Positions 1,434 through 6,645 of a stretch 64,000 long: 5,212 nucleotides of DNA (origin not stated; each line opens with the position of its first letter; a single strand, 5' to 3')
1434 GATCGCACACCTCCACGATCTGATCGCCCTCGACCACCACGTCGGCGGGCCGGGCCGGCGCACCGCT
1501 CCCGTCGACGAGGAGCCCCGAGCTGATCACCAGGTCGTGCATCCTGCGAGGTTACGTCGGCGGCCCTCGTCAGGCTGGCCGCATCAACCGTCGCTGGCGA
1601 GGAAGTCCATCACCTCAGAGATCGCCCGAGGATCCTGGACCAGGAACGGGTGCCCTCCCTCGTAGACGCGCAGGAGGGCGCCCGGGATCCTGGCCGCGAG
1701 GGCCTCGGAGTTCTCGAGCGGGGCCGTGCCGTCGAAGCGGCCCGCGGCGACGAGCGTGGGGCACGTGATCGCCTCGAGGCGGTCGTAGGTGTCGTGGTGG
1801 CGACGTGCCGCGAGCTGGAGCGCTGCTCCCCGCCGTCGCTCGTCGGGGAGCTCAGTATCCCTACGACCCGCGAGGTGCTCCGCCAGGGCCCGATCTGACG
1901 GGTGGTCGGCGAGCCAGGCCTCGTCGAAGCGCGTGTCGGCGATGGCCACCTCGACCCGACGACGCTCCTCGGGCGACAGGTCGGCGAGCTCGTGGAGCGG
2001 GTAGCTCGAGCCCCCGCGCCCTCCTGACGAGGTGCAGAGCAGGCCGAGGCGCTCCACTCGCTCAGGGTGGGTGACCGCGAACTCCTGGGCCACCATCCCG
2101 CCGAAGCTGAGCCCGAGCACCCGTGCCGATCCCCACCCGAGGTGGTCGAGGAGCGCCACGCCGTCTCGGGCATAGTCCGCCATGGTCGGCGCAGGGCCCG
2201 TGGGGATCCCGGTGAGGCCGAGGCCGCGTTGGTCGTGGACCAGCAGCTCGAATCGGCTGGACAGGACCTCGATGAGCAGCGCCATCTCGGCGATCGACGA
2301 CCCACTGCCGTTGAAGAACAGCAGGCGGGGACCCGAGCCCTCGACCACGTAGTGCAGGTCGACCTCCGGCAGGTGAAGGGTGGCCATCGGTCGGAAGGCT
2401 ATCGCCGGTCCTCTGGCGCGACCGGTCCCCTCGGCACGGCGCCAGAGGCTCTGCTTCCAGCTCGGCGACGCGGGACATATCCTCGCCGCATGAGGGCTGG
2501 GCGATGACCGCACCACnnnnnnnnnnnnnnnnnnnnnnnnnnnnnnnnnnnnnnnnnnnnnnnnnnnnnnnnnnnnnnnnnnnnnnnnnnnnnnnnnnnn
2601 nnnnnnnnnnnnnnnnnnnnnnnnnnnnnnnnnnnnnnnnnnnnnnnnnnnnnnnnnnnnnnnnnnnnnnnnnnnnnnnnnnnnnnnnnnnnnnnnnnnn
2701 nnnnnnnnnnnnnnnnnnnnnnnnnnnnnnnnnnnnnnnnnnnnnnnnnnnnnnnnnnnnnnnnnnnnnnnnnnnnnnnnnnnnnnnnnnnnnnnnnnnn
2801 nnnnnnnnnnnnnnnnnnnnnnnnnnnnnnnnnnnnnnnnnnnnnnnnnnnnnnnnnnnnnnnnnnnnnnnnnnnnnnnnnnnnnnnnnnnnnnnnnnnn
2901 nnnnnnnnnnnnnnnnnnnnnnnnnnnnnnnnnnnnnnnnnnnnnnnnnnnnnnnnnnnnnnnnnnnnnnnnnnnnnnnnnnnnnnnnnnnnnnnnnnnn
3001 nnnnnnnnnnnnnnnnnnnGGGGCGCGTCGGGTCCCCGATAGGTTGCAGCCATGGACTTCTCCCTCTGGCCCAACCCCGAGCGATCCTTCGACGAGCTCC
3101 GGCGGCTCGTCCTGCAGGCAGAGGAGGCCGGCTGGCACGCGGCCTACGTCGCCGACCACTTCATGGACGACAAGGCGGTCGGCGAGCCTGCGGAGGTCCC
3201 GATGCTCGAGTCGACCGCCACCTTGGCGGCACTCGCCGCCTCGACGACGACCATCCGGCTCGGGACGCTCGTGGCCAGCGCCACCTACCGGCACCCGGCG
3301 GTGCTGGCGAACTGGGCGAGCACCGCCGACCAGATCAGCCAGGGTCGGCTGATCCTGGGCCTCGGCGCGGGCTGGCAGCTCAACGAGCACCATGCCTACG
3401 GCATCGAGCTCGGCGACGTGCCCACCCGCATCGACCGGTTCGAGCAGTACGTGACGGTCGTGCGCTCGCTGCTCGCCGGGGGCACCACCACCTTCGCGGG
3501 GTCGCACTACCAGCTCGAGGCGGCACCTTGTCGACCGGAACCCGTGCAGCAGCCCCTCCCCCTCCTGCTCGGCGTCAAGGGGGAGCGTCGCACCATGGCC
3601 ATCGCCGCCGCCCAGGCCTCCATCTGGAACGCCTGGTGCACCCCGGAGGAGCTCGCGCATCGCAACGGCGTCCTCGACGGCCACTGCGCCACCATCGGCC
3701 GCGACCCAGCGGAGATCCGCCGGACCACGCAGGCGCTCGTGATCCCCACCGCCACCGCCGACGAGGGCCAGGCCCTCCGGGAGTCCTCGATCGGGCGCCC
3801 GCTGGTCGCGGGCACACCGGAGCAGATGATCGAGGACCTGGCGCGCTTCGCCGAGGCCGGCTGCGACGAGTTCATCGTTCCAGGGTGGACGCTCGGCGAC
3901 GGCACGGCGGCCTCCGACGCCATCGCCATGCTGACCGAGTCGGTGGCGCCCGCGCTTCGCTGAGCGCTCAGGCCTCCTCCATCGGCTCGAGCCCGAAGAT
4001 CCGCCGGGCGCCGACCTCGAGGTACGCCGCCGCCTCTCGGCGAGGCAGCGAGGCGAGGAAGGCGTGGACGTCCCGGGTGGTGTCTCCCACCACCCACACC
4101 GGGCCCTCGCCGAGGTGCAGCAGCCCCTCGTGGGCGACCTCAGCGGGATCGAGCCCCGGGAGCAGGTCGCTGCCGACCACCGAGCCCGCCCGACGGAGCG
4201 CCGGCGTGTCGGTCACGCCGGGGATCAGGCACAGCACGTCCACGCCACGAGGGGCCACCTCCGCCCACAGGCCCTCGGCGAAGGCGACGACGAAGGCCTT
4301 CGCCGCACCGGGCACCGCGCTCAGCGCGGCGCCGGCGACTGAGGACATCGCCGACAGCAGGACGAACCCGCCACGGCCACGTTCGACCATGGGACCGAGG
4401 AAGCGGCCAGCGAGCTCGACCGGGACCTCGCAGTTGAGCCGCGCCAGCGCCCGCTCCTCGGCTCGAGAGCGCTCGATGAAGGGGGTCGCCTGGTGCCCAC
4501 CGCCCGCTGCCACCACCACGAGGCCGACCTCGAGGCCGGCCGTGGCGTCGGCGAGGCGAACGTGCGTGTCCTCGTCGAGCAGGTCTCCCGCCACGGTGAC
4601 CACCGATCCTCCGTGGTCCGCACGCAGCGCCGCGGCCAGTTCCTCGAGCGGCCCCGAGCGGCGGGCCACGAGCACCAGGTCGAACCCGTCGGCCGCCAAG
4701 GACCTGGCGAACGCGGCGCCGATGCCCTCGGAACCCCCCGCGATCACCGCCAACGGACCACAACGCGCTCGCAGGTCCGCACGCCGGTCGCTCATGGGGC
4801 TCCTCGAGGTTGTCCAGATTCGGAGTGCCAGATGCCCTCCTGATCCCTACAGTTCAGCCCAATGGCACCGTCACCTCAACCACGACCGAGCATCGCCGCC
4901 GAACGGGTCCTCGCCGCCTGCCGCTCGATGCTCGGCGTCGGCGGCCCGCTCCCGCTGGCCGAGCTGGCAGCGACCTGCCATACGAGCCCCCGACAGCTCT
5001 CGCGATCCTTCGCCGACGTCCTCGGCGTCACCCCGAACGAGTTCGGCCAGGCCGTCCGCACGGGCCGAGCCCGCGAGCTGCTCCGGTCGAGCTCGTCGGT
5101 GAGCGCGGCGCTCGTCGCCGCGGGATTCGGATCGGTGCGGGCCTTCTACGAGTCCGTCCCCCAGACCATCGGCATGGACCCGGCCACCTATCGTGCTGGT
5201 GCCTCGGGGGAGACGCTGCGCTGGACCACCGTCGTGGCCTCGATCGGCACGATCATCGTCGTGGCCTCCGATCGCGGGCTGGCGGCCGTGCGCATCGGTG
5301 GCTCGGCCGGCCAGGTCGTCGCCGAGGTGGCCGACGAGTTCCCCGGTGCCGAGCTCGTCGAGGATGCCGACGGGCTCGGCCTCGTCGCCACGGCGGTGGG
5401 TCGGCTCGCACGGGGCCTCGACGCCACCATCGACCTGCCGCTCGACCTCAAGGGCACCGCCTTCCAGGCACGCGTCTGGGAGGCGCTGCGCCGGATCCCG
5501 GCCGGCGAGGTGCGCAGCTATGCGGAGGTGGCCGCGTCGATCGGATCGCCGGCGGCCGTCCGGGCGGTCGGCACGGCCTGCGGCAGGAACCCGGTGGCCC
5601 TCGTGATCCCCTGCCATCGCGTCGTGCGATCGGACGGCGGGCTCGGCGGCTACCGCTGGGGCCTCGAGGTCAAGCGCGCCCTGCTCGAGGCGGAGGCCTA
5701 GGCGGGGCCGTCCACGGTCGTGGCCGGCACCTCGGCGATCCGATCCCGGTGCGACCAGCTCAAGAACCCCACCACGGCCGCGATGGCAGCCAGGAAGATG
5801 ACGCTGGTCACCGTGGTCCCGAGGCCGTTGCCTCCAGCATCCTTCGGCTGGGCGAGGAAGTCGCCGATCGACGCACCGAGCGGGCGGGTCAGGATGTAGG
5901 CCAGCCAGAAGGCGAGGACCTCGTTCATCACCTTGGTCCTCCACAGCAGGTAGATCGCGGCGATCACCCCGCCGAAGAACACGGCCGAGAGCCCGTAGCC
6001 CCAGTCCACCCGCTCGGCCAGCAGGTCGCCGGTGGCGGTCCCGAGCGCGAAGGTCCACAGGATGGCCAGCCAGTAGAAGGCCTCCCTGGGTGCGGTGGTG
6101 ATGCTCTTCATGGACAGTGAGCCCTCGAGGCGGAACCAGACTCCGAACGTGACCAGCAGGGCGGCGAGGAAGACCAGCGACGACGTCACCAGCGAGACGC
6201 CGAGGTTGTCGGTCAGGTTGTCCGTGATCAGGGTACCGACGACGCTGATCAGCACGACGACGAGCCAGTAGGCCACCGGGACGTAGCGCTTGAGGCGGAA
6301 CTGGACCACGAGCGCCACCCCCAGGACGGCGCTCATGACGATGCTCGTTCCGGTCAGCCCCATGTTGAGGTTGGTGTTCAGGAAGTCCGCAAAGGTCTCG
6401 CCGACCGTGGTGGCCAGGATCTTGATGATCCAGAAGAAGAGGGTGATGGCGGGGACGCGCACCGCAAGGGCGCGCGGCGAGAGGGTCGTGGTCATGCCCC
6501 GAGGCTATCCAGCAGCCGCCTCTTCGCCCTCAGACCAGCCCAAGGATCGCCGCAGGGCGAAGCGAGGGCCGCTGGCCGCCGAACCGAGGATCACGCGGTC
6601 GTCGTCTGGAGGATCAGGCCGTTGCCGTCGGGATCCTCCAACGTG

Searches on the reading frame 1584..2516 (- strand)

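Call 57: search_protein_families(library=pfam, max_evalue=1e-7, proteins=[window:1584-2516:-])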
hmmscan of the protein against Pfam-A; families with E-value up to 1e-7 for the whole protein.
window:1584-2516:- (310 aa): 3 families
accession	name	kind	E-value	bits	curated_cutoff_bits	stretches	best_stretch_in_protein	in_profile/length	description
PF00561.26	Abhydrolase_1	-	5.7e-18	65.9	25.8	1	63-162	1-102/245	alpha/beta hydrolase fold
PF12697.13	Abhydrolase_6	-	2.4e-12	48.4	26.3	1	65-301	1-216/217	Alpha/beta hydrolase family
PF12146.15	Hydrolase_4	-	2.4e-11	43.8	27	1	65-288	7-230/239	Serine aminopeptidase, S33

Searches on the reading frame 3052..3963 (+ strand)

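Call 57: search_protein_families(library=pfam, max_evalue=1e-7, proteins=[window:3052-3963:+])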
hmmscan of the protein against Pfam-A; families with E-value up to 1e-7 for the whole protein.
window:3052-3963:+ (303 aa): 1 family
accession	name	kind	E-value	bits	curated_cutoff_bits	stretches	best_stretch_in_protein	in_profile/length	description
PF00296.26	Bac_luciferase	-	9.3e-46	157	27.9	1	6-242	14-240/314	Luciferase-like monooxygenase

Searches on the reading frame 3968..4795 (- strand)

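Call 57: search_protein_families(library=pfam, max_evalue=1e-7, proteins=[window:3968-4795:-])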
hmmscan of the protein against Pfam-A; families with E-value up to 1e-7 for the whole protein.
window:3968-4795:- (275 aa): 2 families
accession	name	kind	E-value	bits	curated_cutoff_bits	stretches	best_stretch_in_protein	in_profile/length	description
PF00106.31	adh_short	-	3e-28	99.1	26.6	1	16-201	3-188/195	short chain dehydrogenase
PF13561.12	adh_short_C2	-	4e-17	63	27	1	22-203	5-184/236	Enoyl-(Acyl carrier protein) reductase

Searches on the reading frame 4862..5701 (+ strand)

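Call 57: search_protein_families(library=pfam, max_evalue=1e-7, proteins=[window:4862-5701:+])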
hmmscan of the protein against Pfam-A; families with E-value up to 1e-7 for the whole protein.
window:4862-5701:+ (279 aa): 2 families
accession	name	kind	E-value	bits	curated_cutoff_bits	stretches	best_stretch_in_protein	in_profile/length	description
PF01035.26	DNA_binding_1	-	3.4e-36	123.4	27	1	200-278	1-79/81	6-O-methylguanine DNA methyltransferase, DNA binding domain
PF12833.13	HTH_18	-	2e-17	63.7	33.6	1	35-112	1-79/80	Helix-turn-helix domain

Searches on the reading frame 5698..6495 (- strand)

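Call 57: search_protein_families(library=pfam, max_evalue=1e-7, proteins=[window:5698-6495:-])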
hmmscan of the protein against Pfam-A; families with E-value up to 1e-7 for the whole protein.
window:5698-6495:- (265 aa): 1 family
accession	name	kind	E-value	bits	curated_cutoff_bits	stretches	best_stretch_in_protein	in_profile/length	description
PF03988.17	DUF347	-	5.2e-62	206.3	28.2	4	20-71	1-52/52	Repeat of Unknown Function (DUF347)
